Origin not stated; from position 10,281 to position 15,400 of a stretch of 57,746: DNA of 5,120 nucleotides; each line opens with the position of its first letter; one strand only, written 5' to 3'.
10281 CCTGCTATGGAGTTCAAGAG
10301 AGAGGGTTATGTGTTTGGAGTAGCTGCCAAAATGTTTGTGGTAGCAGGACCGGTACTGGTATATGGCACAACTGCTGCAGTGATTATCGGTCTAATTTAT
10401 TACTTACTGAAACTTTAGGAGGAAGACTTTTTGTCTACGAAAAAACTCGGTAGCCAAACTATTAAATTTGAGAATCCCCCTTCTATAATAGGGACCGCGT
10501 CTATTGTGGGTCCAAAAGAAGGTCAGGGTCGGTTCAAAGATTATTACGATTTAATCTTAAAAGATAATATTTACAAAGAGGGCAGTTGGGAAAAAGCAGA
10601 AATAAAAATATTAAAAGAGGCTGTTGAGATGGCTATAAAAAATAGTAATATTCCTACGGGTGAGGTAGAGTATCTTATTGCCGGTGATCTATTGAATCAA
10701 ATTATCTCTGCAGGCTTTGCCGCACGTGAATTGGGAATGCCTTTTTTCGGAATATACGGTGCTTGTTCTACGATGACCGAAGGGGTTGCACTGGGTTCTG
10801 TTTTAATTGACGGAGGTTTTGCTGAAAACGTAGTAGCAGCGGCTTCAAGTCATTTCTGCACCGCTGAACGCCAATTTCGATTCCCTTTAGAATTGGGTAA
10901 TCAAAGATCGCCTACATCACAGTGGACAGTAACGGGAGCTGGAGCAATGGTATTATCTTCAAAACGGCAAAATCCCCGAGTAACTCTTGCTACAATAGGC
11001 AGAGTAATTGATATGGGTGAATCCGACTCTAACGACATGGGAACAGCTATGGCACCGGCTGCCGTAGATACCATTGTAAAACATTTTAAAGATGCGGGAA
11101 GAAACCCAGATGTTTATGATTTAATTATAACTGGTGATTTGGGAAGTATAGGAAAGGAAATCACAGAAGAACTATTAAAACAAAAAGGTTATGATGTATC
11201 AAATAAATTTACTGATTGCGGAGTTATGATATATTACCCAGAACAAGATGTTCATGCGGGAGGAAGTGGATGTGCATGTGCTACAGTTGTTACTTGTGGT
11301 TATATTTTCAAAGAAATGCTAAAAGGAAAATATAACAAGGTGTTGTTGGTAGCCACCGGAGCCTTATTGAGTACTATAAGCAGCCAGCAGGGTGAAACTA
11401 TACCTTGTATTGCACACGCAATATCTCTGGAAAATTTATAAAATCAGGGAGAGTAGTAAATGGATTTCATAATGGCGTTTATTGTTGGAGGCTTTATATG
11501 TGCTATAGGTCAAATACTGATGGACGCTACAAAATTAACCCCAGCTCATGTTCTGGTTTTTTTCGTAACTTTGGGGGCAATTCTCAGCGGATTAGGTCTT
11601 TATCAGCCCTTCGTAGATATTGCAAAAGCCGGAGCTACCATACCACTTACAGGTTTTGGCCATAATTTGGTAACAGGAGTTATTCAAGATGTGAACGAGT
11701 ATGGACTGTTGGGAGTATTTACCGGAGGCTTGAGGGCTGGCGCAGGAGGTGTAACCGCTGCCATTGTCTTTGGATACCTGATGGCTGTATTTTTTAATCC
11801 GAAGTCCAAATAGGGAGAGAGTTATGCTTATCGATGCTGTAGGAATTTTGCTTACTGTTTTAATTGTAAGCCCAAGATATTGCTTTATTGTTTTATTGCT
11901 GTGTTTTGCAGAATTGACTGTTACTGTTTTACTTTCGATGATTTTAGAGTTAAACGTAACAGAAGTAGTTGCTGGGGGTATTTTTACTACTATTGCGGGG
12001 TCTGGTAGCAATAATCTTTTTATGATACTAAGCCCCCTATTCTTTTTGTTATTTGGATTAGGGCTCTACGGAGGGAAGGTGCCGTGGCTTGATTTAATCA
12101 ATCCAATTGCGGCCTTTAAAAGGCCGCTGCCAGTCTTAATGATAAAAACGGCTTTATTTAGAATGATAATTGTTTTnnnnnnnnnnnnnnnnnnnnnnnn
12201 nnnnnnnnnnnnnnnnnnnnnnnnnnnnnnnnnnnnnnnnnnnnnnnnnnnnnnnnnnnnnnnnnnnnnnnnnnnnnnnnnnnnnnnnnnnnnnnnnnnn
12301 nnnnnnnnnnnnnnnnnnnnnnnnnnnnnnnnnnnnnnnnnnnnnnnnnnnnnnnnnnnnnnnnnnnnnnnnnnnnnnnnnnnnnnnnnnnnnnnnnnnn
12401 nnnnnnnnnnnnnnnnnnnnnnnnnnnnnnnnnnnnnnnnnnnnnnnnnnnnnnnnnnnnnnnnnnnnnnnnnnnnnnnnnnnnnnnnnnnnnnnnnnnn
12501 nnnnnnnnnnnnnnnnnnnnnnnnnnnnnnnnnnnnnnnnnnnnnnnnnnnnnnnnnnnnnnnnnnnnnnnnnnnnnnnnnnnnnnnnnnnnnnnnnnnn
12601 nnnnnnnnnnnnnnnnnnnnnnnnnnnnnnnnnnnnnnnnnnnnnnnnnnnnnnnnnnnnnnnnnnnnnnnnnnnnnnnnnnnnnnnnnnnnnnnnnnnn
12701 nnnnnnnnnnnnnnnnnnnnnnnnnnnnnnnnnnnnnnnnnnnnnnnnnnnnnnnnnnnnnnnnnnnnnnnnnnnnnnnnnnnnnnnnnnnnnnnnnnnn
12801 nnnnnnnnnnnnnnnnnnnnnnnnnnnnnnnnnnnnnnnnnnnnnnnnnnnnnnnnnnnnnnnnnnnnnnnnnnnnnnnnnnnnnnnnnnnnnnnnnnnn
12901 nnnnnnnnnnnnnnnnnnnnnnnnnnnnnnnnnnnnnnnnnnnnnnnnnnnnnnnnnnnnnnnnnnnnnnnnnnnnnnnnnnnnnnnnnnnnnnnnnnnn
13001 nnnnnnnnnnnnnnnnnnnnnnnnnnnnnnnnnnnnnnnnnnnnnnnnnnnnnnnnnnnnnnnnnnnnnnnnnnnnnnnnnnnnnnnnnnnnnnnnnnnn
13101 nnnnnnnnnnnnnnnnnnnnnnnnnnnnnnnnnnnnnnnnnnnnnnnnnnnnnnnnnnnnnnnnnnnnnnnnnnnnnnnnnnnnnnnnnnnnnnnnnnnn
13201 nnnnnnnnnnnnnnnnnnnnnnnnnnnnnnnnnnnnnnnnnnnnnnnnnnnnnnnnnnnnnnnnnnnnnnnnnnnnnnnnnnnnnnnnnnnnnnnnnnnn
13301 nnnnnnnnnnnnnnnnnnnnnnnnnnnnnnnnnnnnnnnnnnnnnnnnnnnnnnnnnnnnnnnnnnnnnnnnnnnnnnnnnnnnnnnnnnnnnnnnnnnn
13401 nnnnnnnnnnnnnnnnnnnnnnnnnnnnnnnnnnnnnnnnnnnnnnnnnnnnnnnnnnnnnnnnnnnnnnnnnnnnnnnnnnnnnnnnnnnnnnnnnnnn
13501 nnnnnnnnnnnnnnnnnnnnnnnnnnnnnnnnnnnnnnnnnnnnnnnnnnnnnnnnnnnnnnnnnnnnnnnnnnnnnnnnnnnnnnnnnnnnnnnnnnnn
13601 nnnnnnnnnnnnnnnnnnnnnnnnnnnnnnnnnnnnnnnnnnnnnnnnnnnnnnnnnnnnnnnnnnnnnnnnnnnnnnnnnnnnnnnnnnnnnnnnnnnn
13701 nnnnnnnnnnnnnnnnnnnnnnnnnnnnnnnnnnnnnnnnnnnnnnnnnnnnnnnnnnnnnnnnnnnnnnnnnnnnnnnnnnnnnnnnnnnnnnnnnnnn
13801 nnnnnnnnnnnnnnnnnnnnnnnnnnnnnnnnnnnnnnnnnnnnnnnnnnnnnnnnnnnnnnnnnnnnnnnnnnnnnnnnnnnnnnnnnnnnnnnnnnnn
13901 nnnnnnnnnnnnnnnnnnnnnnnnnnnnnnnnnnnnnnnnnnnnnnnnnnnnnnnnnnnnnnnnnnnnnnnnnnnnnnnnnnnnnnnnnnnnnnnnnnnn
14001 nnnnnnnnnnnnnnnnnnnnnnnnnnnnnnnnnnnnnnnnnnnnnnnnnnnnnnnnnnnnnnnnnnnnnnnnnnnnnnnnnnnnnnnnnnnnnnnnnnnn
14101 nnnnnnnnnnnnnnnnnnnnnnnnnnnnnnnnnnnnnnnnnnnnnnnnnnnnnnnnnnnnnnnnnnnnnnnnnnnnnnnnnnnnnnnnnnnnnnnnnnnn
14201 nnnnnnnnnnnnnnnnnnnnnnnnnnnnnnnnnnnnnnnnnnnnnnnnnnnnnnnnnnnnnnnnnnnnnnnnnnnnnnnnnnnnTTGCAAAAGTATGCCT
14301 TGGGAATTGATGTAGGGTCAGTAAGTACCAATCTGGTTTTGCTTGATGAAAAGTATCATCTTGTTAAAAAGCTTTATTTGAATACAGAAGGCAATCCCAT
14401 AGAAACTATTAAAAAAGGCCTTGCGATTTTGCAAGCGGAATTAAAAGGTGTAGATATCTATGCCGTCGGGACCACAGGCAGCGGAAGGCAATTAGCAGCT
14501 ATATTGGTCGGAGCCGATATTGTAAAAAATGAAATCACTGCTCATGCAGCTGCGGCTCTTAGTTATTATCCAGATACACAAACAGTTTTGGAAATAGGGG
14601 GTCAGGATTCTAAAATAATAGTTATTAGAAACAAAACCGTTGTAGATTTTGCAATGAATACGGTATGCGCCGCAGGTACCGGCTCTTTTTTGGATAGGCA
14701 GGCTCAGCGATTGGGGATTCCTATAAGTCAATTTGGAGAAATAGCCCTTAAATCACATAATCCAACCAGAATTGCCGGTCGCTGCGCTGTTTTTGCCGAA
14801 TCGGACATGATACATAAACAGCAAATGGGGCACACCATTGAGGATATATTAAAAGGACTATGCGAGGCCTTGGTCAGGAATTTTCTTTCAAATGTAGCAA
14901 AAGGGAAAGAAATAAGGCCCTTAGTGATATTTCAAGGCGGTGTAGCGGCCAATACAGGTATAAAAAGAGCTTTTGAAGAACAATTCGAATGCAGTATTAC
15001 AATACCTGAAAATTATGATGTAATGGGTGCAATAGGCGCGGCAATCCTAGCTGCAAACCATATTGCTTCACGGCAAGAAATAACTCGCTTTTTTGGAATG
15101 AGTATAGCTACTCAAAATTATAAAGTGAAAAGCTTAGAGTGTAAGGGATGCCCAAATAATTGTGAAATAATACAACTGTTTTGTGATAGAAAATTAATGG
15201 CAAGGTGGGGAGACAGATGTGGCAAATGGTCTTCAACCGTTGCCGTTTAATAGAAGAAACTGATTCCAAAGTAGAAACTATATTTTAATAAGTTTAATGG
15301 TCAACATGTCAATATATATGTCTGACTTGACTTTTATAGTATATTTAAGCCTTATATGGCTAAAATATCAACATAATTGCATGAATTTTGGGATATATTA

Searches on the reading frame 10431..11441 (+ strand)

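Call 69: search_protein_families(library=ncbifam, proteins=[window:10431-11441:+], max_evalue=1e-10)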
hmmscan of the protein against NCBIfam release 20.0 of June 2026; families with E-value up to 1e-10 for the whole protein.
window:10431-11441:+ (336 aa): 3 families
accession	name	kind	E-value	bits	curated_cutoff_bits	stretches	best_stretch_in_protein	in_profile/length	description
NF006160.0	PRK08304.1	subfamily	2e-160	533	402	1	3-335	2-335/337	stage V sporulation protein AD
TIGR02845.1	spore_V_AD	equivalog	7.7e-154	511.3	411.8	1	9-334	2-327/327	stage V sporulation protein AD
NF009069.0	PRK12404.1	subfamily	1.5e-136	454.8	442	1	7-334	4-332/338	stage V sporulation protein AD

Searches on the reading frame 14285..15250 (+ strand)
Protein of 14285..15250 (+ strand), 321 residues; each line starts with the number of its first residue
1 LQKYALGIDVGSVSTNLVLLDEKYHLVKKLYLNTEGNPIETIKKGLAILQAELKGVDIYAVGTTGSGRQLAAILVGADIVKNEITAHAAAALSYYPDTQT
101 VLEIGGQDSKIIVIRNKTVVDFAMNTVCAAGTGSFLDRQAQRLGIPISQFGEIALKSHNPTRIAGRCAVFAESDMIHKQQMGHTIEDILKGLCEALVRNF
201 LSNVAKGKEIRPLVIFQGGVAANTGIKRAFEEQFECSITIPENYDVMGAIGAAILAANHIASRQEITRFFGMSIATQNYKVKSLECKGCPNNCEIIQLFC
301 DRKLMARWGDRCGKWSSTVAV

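Call 69: search_protein_families(library=ncbifam, proteins=[window:14285-15250:+], max_evalue=1e-10)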
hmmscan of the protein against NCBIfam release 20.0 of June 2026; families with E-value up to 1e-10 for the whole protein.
window:14285-15250:+ (321 aa): 5 families
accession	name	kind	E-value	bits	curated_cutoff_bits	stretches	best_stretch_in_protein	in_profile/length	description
TIGR00241.1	CoA_E_activ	domain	1.2e-55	188.7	125.4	1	4-255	1-248/248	acyl-CoA dehydratase activase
TIGR03286.1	methan_mark_15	hypoth_equivalog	2e-35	122.5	455.75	1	5-258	146-403/404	methanogenesis marker 15 protein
TIGR02259.1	benz_CoA_red_A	equivalog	4e-33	114.8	578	1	57-252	230-428/432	benzoyl-CoA reductase subunit A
TIGR02261.1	benz_CoA_red_D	equivalog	3.6e-22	78.8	312.85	1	48-254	52-260/262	benzoyl-CoA reductase subunit D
TIGR03192.1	benz_CoA_bzdQ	equivalog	5.1e-21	75.4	380.2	1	6-256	35-286/293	benzoyl-CoA reductase, bzd-type, subunit Q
